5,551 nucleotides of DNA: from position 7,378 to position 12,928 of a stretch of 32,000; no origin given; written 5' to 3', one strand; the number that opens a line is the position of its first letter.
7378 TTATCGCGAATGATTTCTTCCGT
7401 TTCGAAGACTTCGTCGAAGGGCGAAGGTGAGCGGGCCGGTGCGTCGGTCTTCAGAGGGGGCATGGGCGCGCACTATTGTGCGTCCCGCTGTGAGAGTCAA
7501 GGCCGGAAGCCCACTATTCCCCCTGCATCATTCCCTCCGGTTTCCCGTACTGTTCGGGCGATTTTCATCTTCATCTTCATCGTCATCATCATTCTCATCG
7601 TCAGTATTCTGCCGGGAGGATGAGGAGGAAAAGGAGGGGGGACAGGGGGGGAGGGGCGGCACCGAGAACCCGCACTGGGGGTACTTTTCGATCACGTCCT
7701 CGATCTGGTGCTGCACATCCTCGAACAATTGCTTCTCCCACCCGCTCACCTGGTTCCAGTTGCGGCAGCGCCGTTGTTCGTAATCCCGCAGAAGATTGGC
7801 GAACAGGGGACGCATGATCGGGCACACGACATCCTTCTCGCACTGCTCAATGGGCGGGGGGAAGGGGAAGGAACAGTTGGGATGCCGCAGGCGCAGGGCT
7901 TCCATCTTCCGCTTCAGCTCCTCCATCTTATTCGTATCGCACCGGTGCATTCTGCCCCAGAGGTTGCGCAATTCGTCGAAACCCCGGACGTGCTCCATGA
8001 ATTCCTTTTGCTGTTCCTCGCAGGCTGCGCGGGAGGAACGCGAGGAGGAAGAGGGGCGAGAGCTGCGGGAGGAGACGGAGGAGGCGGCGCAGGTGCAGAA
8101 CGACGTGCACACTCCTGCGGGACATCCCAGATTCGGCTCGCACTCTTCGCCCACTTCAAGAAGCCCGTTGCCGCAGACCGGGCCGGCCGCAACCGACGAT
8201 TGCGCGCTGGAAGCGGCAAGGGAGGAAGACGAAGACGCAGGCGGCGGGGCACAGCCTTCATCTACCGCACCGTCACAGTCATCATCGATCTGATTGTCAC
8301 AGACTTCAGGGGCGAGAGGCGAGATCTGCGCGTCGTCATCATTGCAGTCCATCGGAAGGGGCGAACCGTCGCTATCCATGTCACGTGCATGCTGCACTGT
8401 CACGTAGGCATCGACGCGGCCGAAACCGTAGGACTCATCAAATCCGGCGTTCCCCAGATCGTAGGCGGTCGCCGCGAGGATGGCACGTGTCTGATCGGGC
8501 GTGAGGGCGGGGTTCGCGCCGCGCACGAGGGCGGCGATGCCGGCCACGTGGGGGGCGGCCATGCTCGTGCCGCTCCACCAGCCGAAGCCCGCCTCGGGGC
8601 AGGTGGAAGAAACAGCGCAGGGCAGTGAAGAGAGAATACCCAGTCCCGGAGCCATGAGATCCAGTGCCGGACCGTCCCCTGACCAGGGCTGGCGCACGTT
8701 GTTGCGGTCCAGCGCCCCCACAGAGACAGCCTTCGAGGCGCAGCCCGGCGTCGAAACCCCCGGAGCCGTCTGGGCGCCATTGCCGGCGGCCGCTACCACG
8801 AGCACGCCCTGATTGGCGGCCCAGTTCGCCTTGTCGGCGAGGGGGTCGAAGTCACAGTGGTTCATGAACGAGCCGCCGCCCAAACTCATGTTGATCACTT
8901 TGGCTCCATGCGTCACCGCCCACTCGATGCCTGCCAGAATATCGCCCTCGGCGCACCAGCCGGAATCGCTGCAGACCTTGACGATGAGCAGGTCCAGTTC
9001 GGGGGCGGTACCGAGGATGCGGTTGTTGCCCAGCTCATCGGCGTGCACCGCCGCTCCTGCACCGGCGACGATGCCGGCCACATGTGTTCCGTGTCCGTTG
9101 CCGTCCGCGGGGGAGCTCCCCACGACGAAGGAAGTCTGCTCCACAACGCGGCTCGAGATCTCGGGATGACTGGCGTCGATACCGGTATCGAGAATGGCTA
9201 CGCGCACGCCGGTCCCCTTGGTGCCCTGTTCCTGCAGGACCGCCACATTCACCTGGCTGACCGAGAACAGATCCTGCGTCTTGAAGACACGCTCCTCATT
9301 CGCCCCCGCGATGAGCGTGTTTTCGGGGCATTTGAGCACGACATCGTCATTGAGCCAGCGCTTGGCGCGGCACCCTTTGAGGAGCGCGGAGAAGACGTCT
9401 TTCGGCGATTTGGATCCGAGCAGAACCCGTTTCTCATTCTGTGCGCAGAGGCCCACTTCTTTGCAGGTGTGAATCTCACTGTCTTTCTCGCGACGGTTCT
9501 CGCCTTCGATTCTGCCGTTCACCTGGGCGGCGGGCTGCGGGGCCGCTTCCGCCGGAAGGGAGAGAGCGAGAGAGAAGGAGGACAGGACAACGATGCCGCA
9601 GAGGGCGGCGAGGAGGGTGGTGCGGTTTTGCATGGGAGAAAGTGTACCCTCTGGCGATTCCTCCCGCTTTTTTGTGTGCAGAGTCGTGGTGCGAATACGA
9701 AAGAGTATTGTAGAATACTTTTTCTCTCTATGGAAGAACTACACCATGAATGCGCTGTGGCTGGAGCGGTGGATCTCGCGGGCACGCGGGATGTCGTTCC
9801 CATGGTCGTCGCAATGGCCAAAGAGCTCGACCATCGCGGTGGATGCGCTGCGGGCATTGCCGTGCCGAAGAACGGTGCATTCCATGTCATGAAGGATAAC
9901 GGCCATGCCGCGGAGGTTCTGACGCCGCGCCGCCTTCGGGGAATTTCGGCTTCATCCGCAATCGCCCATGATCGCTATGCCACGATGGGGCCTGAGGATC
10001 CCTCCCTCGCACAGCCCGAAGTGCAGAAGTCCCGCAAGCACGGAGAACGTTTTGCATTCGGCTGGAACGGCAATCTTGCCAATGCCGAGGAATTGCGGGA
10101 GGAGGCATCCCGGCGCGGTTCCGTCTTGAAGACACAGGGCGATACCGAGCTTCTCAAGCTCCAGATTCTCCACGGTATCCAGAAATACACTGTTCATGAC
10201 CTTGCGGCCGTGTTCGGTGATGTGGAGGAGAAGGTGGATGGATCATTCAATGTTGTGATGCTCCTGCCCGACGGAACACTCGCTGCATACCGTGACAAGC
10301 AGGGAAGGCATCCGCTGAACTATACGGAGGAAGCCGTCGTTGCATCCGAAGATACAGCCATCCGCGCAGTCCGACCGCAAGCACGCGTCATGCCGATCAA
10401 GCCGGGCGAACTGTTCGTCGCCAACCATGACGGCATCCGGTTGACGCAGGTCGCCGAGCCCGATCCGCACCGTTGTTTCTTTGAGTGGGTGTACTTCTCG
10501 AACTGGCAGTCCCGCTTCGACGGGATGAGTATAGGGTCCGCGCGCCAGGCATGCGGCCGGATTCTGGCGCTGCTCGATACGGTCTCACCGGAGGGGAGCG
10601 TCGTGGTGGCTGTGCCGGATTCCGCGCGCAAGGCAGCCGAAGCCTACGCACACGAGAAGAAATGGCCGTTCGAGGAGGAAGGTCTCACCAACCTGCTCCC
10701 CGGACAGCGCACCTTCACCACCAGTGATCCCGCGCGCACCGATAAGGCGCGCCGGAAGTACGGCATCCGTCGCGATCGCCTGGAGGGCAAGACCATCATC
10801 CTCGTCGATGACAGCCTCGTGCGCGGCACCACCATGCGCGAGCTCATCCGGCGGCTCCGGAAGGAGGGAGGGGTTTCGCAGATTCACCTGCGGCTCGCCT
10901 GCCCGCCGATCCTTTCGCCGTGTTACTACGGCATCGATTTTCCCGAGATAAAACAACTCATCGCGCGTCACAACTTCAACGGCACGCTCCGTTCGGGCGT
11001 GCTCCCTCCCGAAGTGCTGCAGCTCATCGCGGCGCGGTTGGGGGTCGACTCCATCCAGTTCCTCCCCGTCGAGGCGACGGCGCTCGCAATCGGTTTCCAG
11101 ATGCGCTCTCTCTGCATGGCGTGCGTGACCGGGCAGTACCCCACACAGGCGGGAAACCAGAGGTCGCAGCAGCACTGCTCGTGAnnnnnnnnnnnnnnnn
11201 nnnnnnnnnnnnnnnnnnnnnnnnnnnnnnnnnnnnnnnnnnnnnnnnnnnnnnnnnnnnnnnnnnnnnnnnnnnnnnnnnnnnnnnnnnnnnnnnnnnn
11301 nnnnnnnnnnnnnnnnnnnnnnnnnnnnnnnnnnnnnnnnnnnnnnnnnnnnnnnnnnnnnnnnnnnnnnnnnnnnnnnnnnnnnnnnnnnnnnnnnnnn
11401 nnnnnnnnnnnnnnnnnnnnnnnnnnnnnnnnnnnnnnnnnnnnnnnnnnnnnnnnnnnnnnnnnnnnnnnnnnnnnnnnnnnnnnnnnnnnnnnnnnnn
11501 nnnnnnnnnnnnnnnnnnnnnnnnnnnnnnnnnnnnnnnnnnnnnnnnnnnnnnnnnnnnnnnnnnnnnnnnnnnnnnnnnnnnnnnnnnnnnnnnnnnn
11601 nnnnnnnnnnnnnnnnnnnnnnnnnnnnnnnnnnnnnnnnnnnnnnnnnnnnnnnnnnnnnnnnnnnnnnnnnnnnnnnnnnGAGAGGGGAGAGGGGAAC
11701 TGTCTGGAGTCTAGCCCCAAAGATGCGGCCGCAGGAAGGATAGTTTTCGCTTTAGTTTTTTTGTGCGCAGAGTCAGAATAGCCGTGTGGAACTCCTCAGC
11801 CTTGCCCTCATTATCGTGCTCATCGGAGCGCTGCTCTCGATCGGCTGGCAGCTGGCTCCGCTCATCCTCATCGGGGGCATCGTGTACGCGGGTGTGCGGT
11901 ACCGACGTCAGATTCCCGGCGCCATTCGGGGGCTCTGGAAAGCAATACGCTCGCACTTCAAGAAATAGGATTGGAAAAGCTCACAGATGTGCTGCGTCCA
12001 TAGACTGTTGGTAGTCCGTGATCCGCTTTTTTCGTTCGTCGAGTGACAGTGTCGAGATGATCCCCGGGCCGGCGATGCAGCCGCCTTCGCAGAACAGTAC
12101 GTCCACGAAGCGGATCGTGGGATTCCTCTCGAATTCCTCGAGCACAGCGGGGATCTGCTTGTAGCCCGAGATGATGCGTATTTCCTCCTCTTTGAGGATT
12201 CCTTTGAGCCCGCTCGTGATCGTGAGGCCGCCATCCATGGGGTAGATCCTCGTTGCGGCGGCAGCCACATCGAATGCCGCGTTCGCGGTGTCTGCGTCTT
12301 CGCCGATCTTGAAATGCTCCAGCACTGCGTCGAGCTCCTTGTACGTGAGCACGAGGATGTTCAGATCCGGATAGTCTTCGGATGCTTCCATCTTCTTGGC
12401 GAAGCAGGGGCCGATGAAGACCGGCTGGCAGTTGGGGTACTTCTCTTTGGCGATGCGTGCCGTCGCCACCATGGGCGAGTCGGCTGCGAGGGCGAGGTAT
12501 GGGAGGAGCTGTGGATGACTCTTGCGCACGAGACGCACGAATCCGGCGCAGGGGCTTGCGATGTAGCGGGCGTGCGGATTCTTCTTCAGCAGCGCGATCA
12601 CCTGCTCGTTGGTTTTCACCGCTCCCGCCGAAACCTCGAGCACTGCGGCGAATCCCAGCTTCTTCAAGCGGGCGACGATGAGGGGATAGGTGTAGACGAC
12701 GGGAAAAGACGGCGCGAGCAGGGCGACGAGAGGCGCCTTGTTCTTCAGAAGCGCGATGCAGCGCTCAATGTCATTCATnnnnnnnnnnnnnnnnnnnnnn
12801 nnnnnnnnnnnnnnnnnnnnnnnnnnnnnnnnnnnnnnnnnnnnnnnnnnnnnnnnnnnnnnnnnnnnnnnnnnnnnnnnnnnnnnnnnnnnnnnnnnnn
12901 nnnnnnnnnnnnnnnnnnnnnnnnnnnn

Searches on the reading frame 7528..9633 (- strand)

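Call 70: search_protein_families(library=pfam, proteins=[window:7528-9633:-], max_evalue=0.001)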
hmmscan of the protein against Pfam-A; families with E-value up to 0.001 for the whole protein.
window:7528-9633:- (701 aa): 2 families
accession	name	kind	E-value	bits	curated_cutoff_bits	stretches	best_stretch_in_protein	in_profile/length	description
PF00082.27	Peptidase_S8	-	3.5e-58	197.6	21.8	1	140-405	1-288/288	Subtilase family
PF11617.13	Cu-binding_MopE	-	3e-09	37.4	27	1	429-459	1-30/30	Putative metal-binding motif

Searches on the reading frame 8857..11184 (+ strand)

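Call 70: search_protein_families(library=pfam, proteins=[window:8857-11184:+], max_evalue=0.001)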
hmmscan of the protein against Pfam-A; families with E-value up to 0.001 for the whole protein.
window:8857-11184:+ (775 aa): 3 families
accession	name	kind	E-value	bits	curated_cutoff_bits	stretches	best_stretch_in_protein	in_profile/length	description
PF13537.11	GATase_7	-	8.2e-11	42.4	25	1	386-503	14-122/123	Glutamine amidotransferase domain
PF13522.11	GATase_6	-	1.9e-10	41.3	27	1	364-494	9-126/130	Glutamine amidotransferase domain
PF00156.33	Pribosyltran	-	0.00015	21.5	26.3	1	640-672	83-115/158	Phosphoribosyl transferase domain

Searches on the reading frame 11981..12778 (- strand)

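Call 70: search_protein_families(library=pfam, proteins=[window:11981-12778:-], max_evalue=0.001)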
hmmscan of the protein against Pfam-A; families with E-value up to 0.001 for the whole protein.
window:11981-12778:- (265 aa): 1 family
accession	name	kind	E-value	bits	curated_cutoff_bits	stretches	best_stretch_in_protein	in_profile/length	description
PF02906.19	Fe_hyd_lg_C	-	1e-32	114.2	22.1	1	30-238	26-245/245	Iron only hydrogenase large subunit, C-terminal domain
